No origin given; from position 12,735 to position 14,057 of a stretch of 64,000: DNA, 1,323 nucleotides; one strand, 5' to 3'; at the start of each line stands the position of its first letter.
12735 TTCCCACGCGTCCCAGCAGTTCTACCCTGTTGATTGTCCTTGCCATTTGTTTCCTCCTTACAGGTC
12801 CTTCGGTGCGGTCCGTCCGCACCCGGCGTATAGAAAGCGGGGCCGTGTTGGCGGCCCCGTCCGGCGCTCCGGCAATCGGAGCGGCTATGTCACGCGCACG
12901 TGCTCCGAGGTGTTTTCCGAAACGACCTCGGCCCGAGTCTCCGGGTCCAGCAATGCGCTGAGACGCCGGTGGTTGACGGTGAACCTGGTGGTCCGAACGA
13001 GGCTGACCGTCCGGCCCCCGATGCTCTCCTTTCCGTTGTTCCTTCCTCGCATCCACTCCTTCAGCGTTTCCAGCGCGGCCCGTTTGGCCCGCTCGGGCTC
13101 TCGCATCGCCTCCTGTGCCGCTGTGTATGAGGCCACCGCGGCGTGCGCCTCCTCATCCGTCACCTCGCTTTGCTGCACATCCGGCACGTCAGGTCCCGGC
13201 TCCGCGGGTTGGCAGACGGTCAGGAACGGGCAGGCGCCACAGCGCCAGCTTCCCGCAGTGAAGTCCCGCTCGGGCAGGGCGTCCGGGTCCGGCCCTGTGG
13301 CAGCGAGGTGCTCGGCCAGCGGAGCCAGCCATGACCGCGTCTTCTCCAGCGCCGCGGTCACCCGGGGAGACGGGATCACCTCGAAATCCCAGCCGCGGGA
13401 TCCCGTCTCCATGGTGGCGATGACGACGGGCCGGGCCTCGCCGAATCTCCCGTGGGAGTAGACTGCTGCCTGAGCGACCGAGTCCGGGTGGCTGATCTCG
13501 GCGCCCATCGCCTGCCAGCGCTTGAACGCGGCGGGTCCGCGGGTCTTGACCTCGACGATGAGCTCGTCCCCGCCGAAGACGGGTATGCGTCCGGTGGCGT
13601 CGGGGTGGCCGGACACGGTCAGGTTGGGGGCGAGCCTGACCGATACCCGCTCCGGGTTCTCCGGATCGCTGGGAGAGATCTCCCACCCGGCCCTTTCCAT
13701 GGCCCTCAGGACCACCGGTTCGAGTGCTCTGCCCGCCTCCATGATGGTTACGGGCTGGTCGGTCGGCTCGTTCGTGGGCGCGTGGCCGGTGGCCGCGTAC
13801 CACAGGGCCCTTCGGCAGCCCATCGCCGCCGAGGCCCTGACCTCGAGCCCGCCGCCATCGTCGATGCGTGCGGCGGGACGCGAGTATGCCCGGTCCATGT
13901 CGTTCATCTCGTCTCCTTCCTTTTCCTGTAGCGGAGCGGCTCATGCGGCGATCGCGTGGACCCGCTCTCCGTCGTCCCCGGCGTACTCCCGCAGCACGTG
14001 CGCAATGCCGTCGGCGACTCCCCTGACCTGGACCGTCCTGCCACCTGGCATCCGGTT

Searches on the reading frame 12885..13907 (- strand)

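Call 12: search_protein_families(library=pfam, proteins=[window:12885-13907:-], max_evalue=0.001)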
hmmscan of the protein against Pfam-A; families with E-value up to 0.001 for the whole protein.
window:12885-13907:- (340 aa): 0 families

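Call 63: search_protein_families(library=phrogs, proteins=[window:12885-13907:-], max_evalue=0.001)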
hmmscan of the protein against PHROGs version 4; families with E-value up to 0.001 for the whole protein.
window:12885-13907:- (340 aa): 3 families
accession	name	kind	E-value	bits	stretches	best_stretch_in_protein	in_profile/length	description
phrog_1990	-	DNA, RNA and nucleotide metabolism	9.5e-16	59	1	3-256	20-259/290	Cas4-domain exonuclease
phrog_434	-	DNA, RNA and nucleotide metabolism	9.6e-10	39.2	0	34-134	87-174/372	RecE-like recombination exonuclease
phrog_1706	-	DNA, RNA and nucleotide metabolism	1.7e-05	25.5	1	21-283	48-286/293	CRISPR/Cas system associated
